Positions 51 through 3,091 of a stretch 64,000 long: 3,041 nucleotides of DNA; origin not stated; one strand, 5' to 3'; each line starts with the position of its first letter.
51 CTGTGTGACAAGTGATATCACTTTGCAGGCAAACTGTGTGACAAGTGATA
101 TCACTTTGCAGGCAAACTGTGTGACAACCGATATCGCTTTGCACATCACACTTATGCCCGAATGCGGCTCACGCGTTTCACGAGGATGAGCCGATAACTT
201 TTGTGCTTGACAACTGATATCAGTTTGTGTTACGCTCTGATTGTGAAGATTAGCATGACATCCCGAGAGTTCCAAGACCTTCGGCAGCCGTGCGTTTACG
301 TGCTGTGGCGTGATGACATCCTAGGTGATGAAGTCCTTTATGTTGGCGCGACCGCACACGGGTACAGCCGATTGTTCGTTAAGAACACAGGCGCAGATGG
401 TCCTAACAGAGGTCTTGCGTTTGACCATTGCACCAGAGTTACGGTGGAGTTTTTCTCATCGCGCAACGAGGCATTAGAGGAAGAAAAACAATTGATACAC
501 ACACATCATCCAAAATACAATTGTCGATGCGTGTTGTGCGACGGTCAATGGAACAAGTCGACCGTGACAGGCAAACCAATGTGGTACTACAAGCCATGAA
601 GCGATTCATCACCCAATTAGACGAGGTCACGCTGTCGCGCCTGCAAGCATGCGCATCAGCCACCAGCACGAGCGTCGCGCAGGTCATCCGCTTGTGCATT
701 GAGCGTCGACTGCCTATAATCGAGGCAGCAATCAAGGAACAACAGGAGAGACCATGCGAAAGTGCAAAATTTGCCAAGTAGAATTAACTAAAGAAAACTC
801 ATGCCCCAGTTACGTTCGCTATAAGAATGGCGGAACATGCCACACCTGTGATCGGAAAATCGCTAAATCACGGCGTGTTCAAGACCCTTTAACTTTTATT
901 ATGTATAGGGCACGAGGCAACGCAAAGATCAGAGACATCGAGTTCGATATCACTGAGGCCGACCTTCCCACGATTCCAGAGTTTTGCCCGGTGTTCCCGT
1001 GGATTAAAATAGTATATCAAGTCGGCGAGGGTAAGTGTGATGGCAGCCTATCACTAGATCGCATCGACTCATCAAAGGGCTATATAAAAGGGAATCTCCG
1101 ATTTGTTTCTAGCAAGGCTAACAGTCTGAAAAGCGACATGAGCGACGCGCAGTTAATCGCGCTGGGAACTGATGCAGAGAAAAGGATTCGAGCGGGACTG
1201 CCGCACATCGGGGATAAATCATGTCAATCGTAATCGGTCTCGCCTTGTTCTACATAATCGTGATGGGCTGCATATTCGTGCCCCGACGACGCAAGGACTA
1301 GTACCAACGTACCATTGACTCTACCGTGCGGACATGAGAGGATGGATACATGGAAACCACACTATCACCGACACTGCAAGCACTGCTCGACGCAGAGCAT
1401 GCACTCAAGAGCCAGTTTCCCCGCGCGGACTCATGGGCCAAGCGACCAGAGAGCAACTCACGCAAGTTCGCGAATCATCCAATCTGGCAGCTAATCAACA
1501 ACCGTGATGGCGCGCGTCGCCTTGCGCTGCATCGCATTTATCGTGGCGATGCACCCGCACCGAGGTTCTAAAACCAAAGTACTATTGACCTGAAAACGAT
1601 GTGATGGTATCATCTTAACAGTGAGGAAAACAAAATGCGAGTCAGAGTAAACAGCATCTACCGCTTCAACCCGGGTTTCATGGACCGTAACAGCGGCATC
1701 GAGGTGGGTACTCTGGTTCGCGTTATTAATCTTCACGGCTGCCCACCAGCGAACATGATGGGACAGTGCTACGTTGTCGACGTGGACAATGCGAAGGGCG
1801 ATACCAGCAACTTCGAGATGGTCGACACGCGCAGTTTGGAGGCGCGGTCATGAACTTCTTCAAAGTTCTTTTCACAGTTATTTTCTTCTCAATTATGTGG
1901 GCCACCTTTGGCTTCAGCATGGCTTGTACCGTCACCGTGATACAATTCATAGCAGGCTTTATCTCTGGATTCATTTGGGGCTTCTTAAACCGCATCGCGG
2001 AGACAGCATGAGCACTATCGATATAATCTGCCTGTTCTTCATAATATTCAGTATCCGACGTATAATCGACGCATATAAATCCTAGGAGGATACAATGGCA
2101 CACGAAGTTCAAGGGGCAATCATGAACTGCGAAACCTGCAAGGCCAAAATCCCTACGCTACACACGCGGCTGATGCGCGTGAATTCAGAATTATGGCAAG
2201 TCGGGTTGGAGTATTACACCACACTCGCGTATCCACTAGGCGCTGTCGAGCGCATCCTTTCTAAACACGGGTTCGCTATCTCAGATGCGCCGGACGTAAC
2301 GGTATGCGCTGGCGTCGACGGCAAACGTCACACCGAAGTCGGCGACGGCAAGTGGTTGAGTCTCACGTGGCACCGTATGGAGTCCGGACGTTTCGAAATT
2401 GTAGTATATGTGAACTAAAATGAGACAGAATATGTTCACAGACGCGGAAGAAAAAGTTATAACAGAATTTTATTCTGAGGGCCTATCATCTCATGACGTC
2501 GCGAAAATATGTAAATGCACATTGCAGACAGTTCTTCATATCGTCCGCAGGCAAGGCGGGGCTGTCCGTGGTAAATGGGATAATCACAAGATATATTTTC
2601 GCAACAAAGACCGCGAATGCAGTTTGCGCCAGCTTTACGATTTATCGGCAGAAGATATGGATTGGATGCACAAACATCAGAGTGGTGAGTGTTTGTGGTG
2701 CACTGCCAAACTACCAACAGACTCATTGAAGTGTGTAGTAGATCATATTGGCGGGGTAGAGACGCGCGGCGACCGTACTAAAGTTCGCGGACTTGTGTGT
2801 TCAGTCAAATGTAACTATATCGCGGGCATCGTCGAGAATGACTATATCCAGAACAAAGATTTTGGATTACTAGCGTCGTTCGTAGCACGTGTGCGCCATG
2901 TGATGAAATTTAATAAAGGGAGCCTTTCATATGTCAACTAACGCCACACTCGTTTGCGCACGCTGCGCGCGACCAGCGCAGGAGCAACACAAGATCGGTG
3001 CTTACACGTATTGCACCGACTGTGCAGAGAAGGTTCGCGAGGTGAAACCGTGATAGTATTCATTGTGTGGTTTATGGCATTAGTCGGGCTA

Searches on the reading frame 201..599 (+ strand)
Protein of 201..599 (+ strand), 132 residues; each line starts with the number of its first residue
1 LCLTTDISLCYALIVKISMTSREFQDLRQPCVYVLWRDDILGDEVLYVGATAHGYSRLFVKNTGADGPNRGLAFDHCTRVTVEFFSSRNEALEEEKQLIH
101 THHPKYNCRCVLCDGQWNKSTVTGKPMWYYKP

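Call 33: search_protein_families(library=pfam, proteins=[window:201-599:+], max_evalue=0.01)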
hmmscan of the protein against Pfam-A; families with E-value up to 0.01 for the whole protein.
window:201-599:+ (132 aa): 1 family
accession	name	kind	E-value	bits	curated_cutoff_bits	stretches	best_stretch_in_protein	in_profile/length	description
PF01541.30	GIY-YIG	-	2.5e-06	28.1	22.6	1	31-107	3-78/78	GIY-YIG catalytic domain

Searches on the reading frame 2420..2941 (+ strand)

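Call 33: search_protein_families(library=pfam, proteins=[window:2420-2941:+], max_evalue=0.01)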
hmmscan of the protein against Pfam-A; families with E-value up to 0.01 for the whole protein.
window:2420-2941:+ (173 aa): 2 families
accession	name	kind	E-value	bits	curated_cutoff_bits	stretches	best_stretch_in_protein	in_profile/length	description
PF02945.21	Endonuclease_7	-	2.2e-07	31.1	23.6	1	67-140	2-68/82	Recombination endonuclease VII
PF15978.11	TnsD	-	0.0072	15.8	32.4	0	15-65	192-243/355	Tn7-like transposition protein D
